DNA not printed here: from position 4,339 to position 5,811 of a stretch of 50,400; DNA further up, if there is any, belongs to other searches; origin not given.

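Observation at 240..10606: Ten-gene radical-SAM / ATP-grasp / amidinotransferase-fold operon headed by an ABC-F gene: candidate undescribed small-molecule pathway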

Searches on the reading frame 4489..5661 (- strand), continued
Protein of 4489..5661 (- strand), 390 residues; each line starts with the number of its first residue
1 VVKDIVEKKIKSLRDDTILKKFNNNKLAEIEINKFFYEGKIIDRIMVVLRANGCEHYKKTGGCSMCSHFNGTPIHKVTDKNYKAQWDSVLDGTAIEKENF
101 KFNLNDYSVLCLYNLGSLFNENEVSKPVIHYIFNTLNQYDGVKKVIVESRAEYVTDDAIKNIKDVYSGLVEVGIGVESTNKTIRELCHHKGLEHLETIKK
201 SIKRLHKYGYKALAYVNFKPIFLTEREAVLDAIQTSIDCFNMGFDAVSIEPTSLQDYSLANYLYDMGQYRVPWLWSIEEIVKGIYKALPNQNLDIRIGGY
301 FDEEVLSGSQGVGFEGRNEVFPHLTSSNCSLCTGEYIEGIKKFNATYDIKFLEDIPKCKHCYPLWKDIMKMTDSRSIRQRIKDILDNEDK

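Call 28: search_protein_families(library=pfam, proteins=[L050:6087-7190:+, L027:7414-8571:+, L045:5335-6561:+, L031:8961-9902:+, L031:11205-12749:+, L037:13692-14984:+, L045:11320-12651:+, L051:10135-11355:+, L037:15008-16735:+, L051:7342-8064:+], max_evalue=0.001)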
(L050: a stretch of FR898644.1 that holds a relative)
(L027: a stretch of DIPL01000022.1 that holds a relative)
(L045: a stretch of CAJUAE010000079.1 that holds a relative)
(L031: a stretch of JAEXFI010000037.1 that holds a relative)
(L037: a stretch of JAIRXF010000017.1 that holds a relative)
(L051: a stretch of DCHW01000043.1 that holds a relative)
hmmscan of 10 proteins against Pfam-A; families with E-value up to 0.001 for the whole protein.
L050:6087-7190:+ (367 aa): 2 families
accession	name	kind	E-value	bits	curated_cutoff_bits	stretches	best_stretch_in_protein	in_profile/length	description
PF04055.27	Radical_SAM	-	9.2e-15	55.6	29.5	1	21-186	3-163/166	Radical SAM superfamily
PF13186.11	SPASM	-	1e-05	26.1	21.5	1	266-331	1-67/67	Iron-sulfur cluster-binding domain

L027:7414-8571:+ (385 aa): 2 families
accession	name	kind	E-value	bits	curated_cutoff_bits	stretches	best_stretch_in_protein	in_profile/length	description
PF04055.27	Radical_SAM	-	2e-11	44.8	29.5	1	41-206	3-163/166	Radical SAM superfamily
PF13353.11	Fer4_12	-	9.1e-05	23.2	22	1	43-158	13-121/137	4Fe-4S single cluster domain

L045:5335-6561:+ (408 aa): 5 families
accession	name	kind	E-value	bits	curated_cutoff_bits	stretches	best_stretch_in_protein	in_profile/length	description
PF02655.19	ATP-grasp_3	-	4.5e-11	43.5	23.2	1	115-288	2-159/160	ATP-grasp domain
PF13535.11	ATP-grasp_4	-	6.8e-09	36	27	1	145-292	2-158/160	ATP-grasp domain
PF02222.28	ATP-grasp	-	0.00022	21.4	27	0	142-286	27-163/179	ATP-grasp domain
PF02786.22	CPSase_L_D2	-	0.00027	21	19.8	1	144-314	37-206/211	Carbamoyl-phosphate synthase L chain, ATP binding domain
PF07478.18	Dala_Dala_lig_C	-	0.00039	20.4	24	1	142-291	33-181/204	D-ala D-ala ligase C-terminus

L031:8961-9902:+ (313 aa): 1 family
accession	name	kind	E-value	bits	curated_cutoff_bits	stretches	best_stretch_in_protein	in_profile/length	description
PF09924.15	LPG_synthase_C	-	6.7e-07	29.1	27.5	1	142-296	104-255/298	Phosphatidylglycerol lysyltransferase, C-terminal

L031:11205-12749:+ (514 aa): 2 families
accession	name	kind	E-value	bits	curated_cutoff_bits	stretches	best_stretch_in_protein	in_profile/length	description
PF04055.27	Radical_SAM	-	8.5e-16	59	29.5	1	246-403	5-166/166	Radical SAM superfamily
PF02310.24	B12-binding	-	3.4e-12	46.7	32.1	1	47-148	11-113/121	B12 binding domain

L037:13692-14984:+ (430 aa): 2 families
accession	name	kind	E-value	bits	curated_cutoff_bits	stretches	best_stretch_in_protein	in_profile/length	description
PF01546.33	Peptidase_M20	-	3.8e-39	135.2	24.6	1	108-420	1-205/206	Peptidase family M20/M25/M40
PF07687.19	M20_dimer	-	1.8e-13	50.8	21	1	222-316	8-102/107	Peptidase dimerisation domain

L045:11320-12651:+ (443 aa): 2 families
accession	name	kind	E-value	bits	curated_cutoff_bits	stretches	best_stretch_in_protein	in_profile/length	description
PF01554.23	MatE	-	2.5e-38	131.7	24.9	2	19-180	1-161/161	MatE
PF01943.22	Polysacc_synt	-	1.6e-06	28.2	28.2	1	20-255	8-228/274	Polysaccharide biosynthesis protein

L051:10135-11355:+ (406 aa): 3 families
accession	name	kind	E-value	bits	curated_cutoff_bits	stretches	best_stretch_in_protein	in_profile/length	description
PF04055.27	Radical_SAM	-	1e-12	49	29.5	1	160-309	1-158/166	Radical SAM superfamily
PF12544.13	LAM_C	-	2.4e-07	31.4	26.7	1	353-399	2-48/127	Lysine-2,3-aminomutase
PF13353.11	Fer4_12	-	9.5e-05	23.2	22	1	164-276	13-122/137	4Fe-4S single cluster domain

L037:15008-16735:+ (575 aa): 4 families
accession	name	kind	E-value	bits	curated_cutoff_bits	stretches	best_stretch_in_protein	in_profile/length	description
PF00664.28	ABC_membrane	-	5.6e-40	138.2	28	1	19-291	1-272/274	ABC transporter transmembrane region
PF00005.33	ABC_tran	-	7.8e-31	107.9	25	1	357-505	2-137/137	ABC transporter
PF02463.25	SMC_N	-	7.9e-08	32.4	40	1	396-546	110-210/220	RecF/RecN/SMC N terminal domain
PF03193.22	RsgA_GTPase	-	0.0004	20.7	30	1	345-386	86-126/174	RsgA GTPase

L051:7342-8064:+ (240 aa): 14 families
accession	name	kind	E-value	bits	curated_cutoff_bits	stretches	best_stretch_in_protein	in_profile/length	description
PF05175.20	MTS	-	1.7e-17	64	23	1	88-179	20-112/170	Methyltransferase small domain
PF13847.12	Methyltransf_31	-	8.8e-13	48.6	27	1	102-228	4-111/145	Methyltransferase domain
PF13649.12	Methyltransf_25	-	2.8e-12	47.6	27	1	105-171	1-70/97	Methyltransferase domain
PF06325.19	PrmA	-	1.7e-11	44.6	22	1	102-172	162-233/296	Ribosomal protein L11 methyltransferase (PrmA)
PF08241.18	Methyltransf_11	-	7.1e-09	36.6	21.2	1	106-172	1-67/95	Methyltransferase domain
PF08242.18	Methyltransf_12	-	1.1e-08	36.2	30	1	106-172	1-72/98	Methyltransferase domain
PF13489.12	Methyltransf_23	-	6.8e-06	26.3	27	1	95-170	16-86/164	Methyltransferase domain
PF03602.21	Cons_hypoth95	-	1.8e-05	24.9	24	1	95-180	35-128/182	Conserved hypothetical protein 95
PF10294.15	Methyltransf_16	-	4.1e-05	23.9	21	1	101-149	46-94/174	Lysine methyltransferase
PF09445.16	Methyltransf_15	-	6.9e-05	22.9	22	1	105-175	4-81/165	RNA cap guanine-N2 methyltransferase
PF05958.17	tRNA_U5-meth_tr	-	0.0002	20.9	23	1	101-152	201-252/357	tRNA (Uracil-5-)-methyltransferase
PF02475.24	TRM5-TYW2_MTfase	-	0.00055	20.4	28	0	77-158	14-96/164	TRM5/TYW2 methyltransferase domain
PF12847.13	Methyltransf_18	-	0.00089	19.7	27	0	101-163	14-79/151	Methyltransferase domain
PF01209.24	Ubie_methyltran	-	0.00096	19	20.1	0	91-157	38-106/233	ubiE/COQ5 methyltransferase family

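Call 38: predict_structure(alignment_id=A1)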
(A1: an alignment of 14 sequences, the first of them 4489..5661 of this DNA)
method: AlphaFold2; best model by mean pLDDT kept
length: 390 residues; sequences in the alignment: 14
mean_pLDDT: 81.5   pTM: 0.86
mean pLDDT of the five models: 81.5, 80.6, 79.0, 78.5, 71.3
residues with pLDDT >= 90: 156; 70-90: 165; 50-70: 37; < 50: 32
segments of 3 or more residues with pLDDT < 50: 55-61, 303-325
pLDDT, mean of each block of 10 residues (from residue 1): 86 70 75 77 83 52 57 73 92 82 91 81 89 95 91 94 94 91 86 82 97 90 93 97 93 76 84 88 92 81 43 34 52 83 86 90 90 91 74
secondary structure, 60 per line:
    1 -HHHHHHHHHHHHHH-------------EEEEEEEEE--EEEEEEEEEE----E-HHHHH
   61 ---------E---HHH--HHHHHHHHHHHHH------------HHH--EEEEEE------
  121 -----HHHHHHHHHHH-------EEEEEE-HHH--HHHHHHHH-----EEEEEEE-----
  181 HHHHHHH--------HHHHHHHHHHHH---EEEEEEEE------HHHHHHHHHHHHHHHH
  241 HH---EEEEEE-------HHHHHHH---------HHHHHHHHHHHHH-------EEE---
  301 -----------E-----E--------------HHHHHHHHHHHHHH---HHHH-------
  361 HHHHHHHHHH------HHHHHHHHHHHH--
elements in order: H2-15 E29-37 E40-49 H56-60 H79-91 E109-114 H126-136 E144-149 H156-163 E169-175 H181-187 H196-207 E211-218 H225-242 E246-251 H259-265 H275-287 E295-297 H333-346 H350-353 H361-370 H377-388

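Call 43: fold_search(model_id=the predicted structure, library=pdb)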
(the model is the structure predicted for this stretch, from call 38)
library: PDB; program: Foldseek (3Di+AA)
matches with E <= 10: 1683; with E <= 0.001: 93
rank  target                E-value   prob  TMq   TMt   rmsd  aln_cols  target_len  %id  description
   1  6iad                  3.3e-07  1.00  0.39  0.36   5.3       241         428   14  Apo crystal structure of archaeal Methanocaldococcus infernus Elp3 (del1-54) (released 2019-02-20)
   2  8asv_C                7.6e-07  1.00  0.39  0.34   6.9       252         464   15  Cryo-EM structure of yeast Elongator complex (released 2022-12-07)
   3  6ia8                  8.5e-07  1.00  0.40  0.37   5.7       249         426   14  Apo crystal structure of archaeal Methanocaldococcus infernus Elp3 (del1-19) (released 2019-02-20)
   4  9a6d_A                1.3e-06  1.00  0.36  0.31   5.2       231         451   14  Integrative model of MTAB-YVFG by crosslinking MS and deep learning (released 2024-09-18)
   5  6qk7_C                1.5e-06  1.00  0.46  0.41   6.7       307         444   13  Elongator catalytic subcomplex Elp123 lobe (released 2019-07-17)
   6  2a5h_B                1.8e-06  1.00  0.40  0.38  13.1       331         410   13  2.1 Angstrom X-ray crystal structure of lysine-2,3-aminomutase from Clostridium subterminale SB4, with Michaelis analo (released 2005-10-04)
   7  6fd2_A                2.0e-06  1.00  0.33  0.29   5.9       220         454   14  Radical SAM 1,2-diol dehydratase AprD4 in complex with its substrate paromamine (released 2018-01-17)
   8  6p78                  2.9e-06  1.00  0.39  0.61   6.6       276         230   16  queuine lyase from Clostridium spiroforme bound to SAM and queuine (released 2019-09-18)
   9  8avg_C                5.2e-06  1.00  0.44  0.40   6.9       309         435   13  Cryo-EM structure of mouse Elp123 with bound SAM (released 2022-12-07)
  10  5exj                  7.9e-06  1.00  0.44  0.58   4.4       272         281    8  Crystal structure of M. tuberculosis lipoyl synthase at 1.64 A resolution (released 2016-08-10)
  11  8ptx_C                7.9e-06  1.00  0.45  0.34   7.1       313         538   13  Cryo-EM structure of human Elp123 in complex with tRNA, acetyl-CoA, 5'-deoxyadenosine and methionine (released 2024-04-17)
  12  6wtf_B                8.4e-06  1.00  0.36  0.27   5.9       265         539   10  Structure of radical S-adenosylmethionine methyltransferase, TsrM, from Kitasatospora setae with tryptophan substrate  (released 2020-12-23)
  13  8pty_C                9.4e-06  1.00  0.43  0.39   7.4       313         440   14  Cryo-EM structure of human Elp123 in complex with 5'-deoxyadenosine and methionine (released 2024-04-17)
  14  8asw_C                1.1e-05  1.00  0.39  0.30   5.4       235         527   14  Cryo-EM structure of yeast Elp123 in complex with alanine tRNA (released 2022-12-07)
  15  6wte_B                1.1e-05  1.00  0.39  0.30   5.4       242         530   11  Structure of radical S-adenosylmethionine methyltransferase, TsrM, from Kitasatospora setae with cobalamin and [4Fe-4S (released 2020-12-23)
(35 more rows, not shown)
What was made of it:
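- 4489..5661 (-): RaSEA/Elp3-like radical-SAM enzyme (rSAM1); core gene 2. The AF2 model has pLDDT 81.5, and its best Foldseek hits are Elp3 radical-SAM domains at TM about 0.4 (calls 38, 43).
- Closest known: Elp3. Same: Elp3 radical-SAM domains are the best structural neighbours of rSAM1 (call 43).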

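Call 47: search_dna_similar(query=window:4489-5661:-, collection=plasmids, mode=protein, max_rows=20)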
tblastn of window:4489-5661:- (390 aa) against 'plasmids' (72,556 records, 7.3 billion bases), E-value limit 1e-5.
Records with a match: 11; places in all: 11; records where one place covers at least 80% of the query: 11.
Best place of each record, by identity: <60% 11.
By first word of the organism name: Bacillus 6; Clostridium 3; Streptomyces 2.
By predicted mobility (MOB-suite, as given by PLSDB): non-mobilizable 6; conjugative 5.
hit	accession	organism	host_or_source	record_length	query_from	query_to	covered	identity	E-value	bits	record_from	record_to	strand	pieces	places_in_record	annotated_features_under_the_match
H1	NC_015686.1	Clostridium acetobutylicum DSM 1731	-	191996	20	349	85%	32.5%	2e-44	171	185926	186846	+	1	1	radical SAM protein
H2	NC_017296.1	Clostridium acetobutylicum EA 2018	-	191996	20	349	85%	32.5%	2e-44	171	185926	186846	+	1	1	radical SAM protein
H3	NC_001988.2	Clostridium acetobutylicum ATCC 824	-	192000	20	349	85%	32.5%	2e-44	171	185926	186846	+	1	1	radical SAM protein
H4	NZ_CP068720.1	Bacillus cereus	Angelica sinensis Dlies,single cell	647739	39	386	89%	27.9%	3e-34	142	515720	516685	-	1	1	radical SAM protein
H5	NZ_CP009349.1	Bacillus thuringiensis HD1002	Sewage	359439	39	386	89%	27.4%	3e-33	139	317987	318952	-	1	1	radical SAM protein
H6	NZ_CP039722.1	Bacillus thuringiensis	whole organism,soil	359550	39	386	89%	27.4%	3e-33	139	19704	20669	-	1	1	radical SAM protein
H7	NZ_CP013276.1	Bacillus thuringiensis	Vectobac,bacterial clone,Commercial ...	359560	39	386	89%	27.4%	3e-33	139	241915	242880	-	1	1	radical SAM protein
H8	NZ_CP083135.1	Bacillus thuringiensis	whole organism,Biopesticide Solbac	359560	39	386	89%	27.4%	3e-33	139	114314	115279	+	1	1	radical SAM protein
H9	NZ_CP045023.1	Bacillus thuringiensis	whole organism,soil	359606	39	386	89%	27.4%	3e-33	139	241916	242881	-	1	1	radical SAM protein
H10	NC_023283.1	Streptomyces sp. FR1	-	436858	39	366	84%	25.9%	2e-23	109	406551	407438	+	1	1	radical SAM protein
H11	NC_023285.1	Streptomyces sp. F8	-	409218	39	366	84%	25.8%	2e-21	103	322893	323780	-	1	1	radical SAM protein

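Call 49: get_annotated_region(hit=H3, flank=9000)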
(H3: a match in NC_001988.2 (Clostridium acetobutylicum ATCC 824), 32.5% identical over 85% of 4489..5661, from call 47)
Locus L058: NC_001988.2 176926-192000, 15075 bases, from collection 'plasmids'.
description: Clostridium acetobutylicum ATCC 824 plasmid pSOL1, complete sequence
organism: Clostridium acetobutylicum ATCC 824 (NCBI taxid 272562)
taxonomy: Bacteria; Bacillota; Clostridia; Eubacteriales; Clostridiaceae; Clostridium; Clostridium acetobutylicum; Clostridium acetobutylicum ATCC 824
host: -; source: -; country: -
typing (MOB-suite, as given by PLSDB): non-mobilizable; replicon rep_cluster_994
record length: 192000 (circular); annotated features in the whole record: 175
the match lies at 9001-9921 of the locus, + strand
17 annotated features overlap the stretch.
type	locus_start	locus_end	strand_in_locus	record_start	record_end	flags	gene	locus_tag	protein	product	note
CDS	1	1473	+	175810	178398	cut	adhE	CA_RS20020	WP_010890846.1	bifunctional acetaldehyde-CoA/alcohol dehydrogenase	GO:0006066 - alcohol metabolic process [Evidence IEA]; GO:0015976 - carbon utilization [Evidence IEA]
CDS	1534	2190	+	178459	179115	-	ctfA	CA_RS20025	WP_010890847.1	butyrate--acetoacetate CoA-transferase subunit A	-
CDS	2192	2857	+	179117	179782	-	ctfB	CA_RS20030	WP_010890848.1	butyrate--acetoacetate CoA-transferase subunit B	-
CDS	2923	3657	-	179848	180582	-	-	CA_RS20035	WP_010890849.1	acetoacetate decarboxylase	-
CDS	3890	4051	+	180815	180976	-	-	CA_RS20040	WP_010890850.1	YvrJ family protein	-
CDS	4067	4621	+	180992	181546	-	-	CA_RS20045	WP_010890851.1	sigma-70 family RNA polymerase sigma factor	GO:0006352 - DNA-templated transcription initiation [Evidence IEA]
CDS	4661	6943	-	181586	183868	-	-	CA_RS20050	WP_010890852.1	carbohydrate-binding protein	-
CDS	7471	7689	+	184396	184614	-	-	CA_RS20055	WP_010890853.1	DUF1659 domain-containing protein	-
CDS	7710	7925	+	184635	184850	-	-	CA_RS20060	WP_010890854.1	DUF2922 domain-containing protein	-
CDS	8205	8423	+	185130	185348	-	-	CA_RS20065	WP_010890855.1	DUF1659 domain-containing protein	-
CDS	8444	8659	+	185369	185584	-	-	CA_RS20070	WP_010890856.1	DUF2922 domain-containing protein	-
CDS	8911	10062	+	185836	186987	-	-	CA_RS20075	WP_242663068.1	radical SAM protein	-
CDS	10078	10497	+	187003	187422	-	-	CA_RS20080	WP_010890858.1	membrane protein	-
CDS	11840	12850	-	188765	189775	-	-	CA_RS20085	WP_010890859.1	replication initiation protein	-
CDS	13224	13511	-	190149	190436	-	-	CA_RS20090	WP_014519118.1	ribbon-helix-helix domain-containing protein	-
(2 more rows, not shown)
